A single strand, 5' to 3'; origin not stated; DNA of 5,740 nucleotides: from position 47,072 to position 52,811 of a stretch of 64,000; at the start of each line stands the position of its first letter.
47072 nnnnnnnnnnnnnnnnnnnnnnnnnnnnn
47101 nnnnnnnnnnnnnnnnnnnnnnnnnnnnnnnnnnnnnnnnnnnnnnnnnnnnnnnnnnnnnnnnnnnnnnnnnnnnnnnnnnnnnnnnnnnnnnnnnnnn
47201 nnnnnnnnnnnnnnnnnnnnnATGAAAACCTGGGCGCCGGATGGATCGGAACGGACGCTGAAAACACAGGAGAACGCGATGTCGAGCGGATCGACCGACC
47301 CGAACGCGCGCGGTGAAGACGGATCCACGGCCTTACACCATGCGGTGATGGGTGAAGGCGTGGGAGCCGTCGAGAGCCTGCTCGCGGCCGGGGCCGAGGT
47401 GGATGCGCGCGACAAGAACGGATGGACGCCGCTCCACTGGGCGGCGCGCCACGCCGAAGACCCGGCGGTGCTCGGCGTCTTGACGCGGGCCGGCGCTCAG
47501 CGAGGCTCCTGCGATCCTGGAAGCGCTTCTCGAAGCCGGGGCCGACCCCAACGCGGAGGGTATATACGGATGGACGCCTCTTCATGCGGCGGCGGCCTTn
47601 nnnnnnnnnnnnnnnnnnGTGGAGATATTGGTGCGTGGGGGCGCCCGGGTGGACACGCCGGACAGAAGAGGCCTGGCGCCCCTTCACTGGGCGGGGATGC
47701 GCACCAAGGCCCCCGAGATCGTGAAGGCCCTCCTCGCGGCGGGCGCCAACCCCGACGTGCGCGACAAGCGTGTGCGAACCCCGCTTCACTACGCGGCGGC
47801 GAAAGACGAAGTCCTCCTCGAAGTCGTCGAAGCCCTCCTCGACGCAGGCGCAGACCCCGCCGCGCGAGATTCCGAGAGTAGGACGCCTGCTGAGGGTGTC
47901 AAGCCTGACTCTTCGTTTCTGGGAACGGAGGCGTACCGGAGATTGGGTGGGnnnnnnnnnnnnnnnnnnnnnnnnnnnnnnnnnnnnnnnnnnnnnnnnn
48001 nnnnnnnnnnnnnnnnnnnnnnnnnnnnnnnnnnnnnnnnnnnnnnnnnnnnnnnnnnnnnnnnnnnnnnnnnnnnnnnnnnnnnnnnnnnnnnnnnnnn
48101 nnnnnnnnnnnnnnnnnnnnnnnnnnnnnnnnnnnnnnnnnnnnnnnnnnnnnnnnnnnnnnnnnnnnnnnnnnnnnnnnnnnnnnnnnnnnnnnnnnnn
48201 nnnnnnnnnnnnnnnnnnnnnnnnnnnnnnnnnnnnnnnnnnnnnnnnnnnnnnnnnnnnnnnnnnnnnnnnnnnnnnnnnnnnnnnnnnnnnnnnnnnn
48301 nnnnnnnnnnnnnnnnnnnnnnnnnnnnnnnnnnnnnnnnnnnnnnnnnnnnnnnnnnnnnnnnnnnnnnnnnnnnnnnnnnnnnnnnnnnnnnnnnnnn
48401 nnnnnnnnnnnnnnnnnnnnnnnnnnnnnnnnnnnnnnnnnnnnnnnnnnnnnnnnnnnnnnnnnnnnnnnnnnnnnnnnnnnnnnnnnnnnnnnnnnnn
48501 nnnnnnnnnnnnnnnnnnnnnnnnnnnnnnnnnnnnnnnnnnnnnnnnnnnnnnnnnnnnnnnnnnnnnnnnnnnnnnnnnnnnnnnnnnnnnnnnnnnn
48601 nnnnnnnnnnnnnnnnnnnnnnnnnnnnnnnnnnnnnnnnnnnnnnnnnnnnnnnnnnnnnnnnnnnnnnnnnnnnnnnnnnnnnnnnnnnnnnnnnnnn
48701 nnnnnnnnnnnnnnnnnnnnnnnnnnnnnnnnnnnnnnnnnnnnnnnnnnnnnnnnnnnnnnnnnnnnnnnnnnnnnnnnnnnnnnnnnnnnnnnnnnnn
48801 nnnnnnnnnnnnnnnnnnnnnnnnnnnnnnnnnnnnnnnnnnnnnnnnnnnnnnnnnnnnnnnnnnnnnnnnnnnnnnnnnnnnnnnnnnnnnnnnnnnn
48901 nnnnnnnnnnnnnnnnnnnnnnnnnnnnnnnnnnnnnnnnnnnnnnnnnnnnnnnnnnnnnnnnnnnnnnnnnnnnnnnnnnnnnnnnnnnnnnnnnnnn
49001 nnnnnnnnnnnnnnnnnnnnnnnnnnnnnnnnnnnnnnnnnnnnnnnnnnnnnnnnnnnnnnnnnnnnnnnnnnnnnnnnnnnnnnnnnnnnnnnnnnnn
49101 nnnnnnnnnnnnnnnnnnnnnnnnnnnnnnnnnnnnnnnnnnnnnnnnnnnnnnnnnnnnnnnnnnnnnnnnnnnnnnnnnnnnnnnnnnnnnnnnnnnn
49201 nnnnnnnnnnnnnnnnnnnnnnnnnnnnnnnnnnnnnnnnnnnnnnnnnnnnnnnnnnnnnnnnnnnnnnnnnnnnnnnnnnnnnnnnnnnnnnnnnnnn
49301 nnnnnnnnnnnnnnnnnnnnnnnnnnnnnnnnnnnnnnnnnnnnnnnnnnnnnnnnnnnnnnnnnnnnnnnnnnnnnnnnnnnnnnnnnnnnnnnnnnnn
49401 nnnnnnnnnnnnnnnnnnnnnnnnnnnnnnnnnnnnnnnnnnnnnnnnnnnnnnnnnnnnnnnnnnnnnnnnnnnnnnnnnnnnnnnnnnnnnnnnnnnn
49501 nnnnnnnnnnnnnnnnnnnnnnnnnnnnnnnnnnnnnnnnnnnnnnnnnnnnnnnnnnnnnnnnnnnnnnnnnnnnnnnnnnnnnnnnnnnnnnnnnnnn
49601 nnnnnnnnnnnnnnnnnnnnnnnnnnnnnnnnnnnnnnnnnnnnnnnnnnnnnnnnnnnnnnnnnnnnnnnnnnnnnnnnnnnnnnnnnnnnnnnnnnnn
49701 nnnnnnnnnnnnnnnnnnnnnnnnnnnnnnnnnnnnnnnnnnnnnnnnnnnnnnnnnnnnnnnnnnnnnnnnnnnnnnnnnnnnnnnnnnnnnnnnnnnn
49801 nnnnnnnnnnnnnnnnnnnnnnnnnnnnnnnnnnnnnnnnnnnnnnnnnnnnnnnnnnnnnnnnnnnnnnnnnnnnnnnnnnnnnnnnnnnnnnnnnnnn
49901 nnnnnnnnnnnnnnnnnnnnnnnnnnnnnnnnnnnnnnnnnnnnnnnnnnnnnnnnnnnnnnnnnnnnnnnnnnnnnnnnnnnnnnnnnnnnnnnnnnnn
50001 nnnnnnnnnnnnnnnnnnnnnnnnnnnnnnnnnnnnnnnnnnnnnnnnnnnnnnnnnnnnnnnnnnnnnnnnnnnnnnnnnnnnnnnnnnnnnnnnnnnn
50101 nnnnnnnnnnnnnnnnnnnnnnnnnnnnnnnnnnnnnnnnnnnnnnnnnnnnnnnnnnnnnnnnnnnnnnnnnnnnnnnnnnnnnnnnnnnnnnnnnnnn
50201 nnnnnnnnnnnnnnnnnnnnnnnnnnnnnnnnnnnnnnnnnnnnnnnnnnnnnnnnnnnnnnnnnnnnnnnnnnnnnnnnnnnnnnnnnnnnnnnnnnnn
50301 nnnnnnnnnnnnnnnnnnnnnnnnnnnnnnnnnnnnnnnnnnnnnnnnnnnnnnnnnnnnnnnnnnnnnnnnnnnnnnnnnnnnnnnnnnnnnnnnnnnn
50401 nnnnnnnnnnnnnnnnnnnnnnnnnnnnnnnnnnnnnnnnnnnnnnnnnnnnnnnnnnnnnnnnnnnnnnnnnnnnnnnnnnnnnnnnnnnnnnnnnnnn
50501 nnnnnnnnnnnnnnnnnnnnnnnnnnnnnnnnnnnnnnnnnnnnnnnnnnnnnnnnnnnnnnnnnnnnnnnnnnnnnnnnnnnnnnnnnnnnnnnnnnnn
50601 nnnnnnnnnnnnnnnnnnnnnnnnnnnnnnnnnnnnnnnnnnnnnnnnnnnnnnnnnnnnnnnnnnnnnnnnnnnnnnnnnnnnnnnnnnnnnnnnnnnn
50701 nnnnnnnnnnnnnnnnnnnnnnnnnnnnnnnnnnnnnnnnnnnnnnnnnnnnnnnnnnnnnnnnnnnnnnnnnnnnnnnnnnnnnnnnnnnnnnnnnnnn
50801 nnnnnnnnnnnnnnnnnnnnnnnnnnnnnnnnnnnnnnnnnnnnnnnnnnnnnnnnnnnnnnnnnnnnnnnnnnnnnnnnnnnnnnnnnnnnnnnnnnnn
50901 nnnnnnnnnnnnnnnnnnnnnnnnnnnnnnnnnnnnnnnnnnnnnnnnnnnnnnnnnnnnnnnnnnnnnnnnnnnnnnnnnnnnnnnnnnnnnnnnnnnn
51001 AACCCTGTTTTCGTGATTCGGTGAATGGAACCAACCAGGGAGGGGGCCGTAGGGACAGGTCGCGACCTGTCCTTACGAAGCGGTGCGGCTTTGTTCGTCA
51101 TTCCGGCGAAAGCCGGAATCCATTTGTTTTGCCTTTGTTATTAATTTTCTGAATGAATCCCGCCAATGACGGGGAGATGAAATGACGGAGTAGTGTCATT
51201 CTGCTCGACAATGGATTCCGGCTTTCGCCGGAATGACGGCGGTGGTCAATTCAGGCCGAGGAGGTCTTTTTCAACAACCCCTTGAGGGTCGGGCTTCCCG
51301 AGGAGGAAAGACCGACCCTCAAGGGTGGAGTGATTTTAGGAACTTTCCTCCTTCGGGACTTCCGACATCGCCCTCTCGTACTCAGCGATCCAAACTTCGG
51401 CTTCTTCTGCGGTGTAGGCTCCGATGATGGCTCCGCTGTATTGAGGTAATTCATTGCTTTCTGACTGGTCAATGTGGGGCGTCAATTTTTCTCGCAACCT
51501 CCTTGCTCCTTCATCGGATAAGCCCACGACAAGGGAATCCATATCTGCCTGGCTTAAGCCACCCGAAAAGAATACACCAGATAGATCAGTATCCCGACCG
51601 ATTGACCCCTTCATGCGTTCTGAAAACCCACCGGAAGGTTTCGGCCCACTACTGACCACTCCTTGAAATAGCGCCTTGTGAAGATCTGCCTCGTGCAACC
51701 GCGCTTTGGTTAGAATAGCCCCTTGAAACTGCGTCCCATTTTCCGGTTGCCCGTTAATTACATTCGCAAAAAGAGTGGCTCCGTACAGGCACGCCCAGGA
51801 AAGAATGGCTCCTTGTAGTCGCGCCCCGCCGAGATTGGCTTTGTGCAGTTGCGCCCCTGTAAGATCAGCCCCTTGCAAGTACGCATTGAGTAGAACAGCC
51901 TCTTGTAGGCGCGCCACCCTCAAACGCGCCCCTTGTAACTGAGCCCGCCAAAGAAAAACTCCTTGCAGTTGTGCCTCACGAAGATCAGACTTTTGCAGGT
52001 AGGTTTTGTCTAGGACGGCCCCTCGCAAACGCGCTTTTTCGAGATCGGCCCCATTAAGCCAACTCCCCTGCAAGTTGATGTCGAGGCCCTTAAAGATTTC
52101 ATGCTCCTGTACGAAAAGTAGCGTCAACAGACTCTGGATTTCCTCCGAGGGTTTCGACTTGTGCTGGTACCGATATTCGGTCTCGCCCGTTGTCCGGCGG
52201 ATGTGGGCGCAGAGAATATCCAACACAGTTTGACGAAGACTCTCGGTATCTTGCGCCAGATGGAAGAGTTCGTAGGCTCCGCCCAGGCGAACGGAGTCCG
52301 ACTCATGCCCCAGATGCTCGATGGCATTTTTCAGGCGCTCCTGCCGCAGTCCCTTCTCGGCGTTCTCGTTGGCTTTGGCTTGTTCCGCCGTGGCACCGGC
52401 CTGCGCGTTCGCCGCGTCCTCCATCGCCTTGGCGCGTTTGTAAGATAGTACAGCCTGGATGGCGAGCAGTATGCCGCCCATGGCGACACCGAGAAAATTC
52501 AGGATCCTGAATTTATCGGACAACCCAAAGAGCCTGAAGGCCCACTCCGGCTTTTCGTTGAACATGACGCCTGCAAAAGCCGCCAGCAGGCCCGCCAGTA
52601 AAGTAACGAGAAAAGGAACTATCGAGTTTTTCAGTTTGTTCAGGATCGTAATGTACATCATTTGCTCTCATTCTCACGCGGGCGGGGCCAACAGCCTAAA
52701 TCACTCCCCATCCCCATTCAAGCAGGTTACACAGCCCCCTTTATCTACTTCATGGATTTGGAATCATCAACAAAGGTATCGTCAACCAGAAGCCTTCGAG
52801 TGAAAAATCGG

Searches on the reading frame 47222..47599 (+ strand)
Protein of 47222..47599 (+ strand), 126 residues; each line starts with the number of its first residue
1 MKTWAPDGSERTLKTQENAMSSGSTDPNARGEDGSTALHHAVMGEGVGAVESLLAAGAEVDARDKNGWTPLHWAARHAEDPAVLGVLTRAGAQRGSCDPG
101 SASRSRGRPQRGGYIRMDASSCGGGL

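Call 82: search_protein_families(library=pfam, proteins=[window:47222-47599:+], max_evalue=0.01)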
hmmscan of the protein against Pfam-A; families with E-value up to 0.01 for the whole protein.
window:47222-47599:+ (126 aa): 5 families
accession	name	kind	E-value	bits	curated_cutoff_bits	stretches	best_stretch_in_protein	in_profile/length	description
PF00023.36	Ank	-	1.7e-12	47.3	21.1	2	33-65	1-33/33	Ankyrin repeat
PF13637.12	Ank_4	-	6.1e-12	45.9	22.7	1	49-78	12-41/50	Ankyrin repeats (many copies)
PF12796.13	Ank_2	-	7.9e-11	42.8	27.3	1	25-83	20-76/90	Ankyrin repeats (3 copies)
PF13606.12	Ank_3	-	2.1e-07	31.1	22.3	0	66-84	1-18/30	Ankyrin repeat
PF13857.12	Ank_5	-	2e-06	28.5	27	1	26-72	8-54/56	Ankyrin repeats (many copies)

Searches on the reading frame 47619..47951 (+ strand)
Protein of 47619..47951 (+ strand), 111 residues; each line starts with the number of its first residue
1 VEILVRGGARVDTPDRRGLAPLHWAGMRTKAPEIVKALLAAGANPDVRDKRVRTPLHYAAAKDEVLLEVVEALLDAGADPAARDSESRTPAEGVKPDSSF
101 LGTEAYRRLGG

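Call 82: search_protein_families(library=pfam, proteins=[window:47619-47951:+], max_evalue=0.01)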
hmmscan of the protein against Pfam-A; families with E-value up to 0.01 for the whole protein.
window:47619-47951:+ (111 aa): 5 families
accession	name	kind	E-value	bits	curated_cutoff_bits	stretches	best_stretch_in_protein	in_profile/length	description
PF00023.36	Ank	-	1.6e-16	59.9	21.1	2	53-84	3-32/33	Ankyrin repeat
PF12796.13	Ank_2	-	1.1e-11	45.6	27.3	1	2-84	14-90/90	Ankyrin repeats (3 copies)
PF13637.12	Ank_4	-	1.2e-10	41.8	22.7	1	22-61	1-39/50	Ankyrin repeats (many copies)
PF13857.12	Ank_5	-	1.8e-09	38.2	27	2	6-59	4-56/56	Ankyrin repeats (many copies)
PF13606.12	Ank_3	-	2.5e-07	30.8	22.3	1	53-81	3-29/30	Ankyrin repeat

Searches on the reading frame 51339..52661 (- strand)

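Call 82: search_protein_families(library=pfam, proteins=[window:51339-52661:-], max_evalue=0.01)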
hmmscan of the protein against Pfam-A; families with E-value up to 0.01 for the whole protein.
window:51339-52661:- (441 aa): 3 families
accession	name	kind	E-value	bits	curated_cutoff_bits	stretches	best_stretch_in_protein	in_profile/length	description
PF00805.28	Pentapeptide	-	9.3e-31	105.4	20.2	5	260-297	1-38/40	Pentapeptide repeats (8 copies)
PF13599.13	Pentapeptide_4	-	7.1e-07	29.6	38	0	194-246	25-77/78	Pentapeptide repeat region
PF13576.12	Pentapeptide_3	-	5.3e-06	27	27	0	253-288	2-39/48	Pentapeptide repeats (9 copies)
